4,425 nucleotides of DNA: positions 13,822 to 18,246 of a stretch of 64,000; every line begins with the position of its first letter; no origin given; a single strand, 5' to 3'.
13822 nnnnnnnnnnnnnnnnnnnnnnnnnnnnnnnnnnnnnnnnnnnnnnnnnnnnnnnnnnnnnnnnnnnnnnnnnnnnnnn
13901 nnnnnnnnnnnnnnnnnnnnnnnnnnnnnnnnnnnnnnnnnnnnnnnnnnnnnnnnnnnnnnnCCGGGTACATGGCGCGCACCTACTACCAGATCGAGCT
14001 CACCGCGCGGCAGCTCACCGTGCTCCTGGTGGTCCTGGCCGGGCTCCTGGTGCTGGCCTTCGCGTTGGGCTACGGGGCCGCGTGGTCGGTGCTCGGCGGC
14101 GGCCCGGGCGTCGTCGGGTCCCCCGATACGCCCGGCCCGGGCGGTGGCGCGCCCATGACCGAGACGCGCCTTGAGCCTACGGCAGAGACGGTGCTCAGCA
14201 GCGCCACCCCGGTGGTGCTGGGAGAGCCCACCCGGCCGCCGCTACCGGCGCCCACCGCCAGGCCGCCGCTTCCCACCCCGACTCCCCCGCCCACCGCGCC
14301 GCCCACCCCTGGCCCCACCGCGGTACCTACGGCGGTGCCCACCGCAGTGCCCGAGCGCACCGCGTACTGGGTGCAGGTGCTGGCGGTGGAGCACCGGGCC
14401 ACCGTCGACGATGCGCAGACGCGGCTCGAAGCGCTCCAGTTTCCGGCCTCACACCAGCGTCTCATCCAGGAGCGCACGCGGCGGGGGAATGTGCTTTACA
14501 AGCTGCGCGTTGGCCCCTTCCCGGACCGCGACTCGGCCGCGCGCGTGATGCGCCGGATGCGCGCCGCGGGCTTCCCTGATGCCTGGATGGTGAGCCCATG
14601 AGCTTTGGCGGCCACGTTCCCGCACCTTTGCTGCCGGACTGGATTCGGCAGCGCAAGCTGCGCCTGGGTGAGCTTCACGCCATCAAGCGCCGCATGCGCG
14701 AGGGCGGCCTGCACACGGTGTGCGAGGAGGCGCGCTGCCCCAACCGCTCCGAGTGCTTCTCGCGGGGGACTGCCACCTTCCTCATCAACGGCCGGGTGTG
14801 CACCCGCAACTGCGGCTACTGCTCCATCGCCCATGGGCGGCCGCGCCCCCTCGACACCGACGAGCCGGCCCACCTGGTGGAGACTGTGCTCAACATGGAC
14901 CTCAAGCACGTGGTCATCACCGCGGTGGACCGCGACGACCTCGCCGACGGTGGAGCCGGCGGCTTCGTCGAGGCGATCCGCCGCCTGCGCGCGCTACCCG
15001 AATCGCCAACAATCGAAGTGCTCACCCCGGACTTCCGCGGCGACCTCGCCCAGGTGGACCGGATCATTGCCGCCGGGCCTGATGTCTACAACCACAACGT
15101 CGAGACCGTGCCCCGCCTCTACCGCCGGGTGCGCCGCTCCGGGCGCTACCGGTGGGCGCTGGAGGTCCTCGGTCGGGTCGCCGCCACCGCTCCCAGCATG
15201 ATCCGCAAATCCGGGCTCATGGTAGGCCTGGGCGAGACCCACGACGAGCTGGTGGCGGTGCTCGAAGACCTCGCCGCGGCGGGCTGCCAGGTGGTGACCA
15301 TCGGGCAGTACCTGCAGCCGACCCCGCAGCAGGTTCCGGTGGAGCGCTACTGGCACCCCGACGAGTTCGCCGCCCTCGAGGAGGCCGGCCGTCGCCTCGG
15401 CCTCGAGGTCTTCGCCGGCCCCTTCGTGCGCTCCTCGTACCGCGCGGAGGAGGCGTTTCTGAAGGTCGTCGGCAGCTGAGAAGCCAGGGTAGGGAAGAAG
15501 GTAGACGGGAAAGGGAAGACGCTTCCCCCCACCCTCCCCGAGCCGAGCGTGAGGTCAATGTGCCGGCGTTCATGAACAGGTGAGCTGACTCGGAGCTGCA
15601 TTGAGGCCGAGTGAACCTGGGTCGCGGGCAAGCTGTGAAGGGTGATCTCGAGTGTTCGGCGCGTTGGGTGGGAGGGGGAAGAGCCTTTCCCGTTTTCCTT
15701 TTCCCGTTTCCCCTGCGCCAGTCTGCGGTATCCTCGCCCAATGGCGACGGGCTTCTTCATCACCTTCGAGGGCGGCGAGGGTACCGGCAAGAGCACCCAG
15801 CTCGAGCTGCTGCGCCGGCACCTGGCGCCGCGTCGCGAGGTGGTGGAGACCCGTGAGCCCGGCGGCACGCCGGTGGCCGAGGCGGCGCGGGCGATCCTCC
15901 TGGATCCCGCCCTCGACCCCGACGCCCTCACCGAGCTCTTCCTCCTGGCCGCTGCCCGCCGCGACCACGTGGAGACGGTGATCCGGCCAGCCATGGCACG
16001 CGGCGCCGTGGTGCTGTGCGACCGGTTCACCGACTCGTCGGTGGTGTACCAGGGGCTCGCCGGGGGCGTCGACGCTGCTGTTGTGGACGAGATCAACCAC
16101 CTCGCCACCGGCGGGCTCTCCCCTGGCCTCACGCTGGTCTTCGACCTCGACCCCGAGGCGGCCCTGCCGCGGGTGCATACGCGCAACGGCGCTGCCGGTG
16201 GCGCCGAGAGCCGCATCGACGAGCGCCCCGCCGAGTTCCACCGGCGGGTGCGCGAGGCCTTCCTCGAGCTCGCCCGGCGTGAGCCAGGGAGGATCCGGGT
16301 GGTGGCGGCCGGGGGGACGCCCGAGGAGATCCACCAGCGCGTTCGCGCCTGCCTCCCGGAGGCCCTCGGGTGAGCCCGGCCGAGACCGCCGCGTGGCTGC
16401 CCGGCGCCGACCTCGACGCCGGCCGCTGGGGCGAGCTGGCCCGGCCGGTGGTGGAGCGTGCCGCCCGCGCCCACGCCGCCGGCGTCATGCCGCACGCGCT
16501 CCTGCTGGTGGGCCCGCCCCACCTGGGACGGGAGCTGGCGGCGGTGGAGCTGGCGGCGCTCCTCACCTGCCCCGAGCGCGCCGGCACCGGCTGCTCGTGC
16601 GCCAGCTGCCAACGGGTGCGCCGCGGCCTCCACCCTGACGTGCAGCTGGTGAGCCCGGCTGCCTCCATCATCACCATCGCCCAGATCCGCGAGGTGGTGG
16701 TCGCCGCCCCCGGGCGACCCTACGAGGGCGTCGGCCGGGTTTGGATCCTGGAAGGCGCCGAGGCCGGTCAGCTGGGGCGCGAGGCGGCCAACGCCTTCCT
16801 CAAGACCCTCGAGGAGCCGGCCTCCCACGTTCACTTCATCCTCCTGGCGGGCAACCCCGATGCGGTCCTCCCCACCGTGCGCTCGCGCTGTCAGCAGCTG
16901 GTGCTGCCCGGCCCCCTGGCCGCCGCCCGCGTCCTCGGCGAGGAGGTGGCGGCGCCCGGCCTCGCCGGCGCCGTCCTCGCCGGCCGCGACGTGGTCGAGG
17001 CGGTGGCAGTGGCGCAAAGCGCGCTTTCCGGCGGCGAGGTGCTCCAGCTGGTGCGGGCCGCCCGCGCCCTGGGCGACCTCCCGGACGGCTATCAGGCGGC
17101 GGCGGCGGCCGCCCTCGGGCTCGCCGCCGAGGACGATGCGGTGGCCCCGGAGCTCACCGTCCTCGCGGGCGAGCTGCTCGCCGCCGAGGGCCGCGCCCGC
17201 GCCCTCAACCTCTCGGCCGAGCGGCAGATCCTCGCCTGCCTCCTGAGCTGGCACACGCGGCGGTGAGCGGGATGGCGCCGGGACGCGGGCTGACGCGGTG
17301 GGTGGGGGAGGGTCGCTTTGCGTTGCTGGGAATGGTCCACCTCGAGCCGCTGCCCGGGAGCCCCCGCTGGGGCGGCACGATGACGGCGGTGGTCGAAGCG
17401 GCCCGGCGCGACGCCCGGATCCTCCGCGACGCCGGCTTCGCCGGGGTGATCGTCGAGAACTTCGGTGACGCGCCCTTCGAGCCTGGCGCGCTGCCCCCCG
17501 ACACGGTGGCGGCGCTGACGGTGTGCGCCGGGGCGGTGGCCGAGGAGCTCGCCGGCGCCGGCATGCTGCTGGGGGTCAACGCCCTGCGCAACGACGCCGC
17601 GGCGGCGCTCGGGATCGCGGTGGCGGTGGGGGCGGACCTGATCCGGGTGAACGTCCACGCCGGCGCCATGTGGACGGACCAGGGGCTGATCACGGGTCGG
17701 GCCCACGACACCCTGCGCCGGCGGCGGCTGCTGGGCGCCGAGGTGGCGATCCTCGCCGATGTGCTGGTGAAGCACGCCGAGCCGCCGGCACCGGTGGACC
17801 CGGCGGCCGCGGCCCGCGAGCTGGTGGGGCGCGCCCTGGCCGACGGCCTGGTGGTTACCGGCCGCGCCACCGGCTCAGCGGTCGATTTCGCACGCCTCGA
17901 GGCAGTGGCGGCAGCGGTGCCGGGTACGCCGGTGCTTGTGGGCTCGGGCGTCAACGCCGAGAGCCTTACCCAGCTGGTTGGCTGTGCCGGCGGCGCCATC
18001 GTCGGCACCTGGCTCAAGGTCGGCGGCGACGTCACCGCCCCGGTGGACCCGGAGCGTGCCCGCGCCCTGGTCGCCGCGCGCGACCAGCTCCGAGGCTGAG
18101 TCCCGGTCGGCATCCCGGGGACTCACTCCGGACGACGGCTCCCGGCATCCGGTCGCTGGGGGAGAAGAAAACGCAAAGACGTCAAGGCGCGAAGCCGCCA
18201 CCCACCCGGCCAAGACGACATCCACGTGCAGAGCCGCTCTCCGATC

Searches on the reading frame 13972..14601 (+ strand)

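Call 74: search_protein_families(library=pfam, proteins=[window:13972-14601:+], max_evalue=0.00001)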
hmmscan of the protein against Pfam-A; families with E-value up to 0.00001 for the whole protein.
window:13972-14601:+ (209 aa): 1 family
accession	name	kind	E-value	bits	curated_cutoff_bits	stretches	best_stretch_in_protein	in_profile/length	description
PF05036.18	SPOR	-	5.6e-13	49.5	21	1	130-207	3-75/76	SPOR domain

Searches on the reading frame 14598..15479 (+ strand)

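Call 74: search_protein_families(library=pfam, proteins=[window:14598-15479:+], max_evalue=0.00001)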
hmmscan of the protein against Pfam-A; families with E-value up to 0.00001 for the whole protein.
window:14598-15479:+ (293 aa): 2 families
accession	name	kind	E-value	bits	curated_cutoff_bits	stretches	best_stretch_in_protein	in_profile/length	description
PF04055.27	Radical_SAM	-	4.5e-21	76.2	29.5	1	65-225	4-166/166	Radical SAM superfamily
PF16881.10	LIAS_N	-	8.5e-06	26.6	27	0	12-47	61-96/96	N-terminal domain of lipoyl synthase of Radical_SAM family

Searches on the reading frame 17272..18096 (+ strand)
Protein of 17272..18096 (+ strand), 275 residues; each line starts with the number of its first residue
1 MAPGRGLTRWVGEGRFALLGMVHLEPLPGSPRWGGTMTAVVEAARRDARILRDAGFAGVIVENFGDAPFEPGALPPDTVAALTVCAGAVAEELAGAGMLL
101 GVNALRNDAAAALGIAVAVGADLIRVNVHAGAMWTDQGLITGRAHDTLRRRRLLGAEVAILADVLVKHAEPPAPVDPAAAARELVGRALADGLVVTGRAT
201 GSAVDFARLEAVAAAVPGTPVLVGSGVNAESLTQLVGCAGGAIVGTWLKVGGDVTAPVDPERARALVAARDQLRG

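Call 78: search_protein_families(library=pfam, proteins=[window:17272-18096:+], max_evalue=0.0001)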
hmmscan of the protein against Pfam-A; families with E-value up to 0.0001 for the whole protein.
window:17272-18096:+ (275 aa): 1 family
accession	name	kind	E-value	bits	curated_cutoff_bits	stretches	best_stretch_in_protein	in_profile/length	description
PF03437.21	BtpA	-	3.6e-77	259.7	30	1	17-269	4-251/254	BtpA family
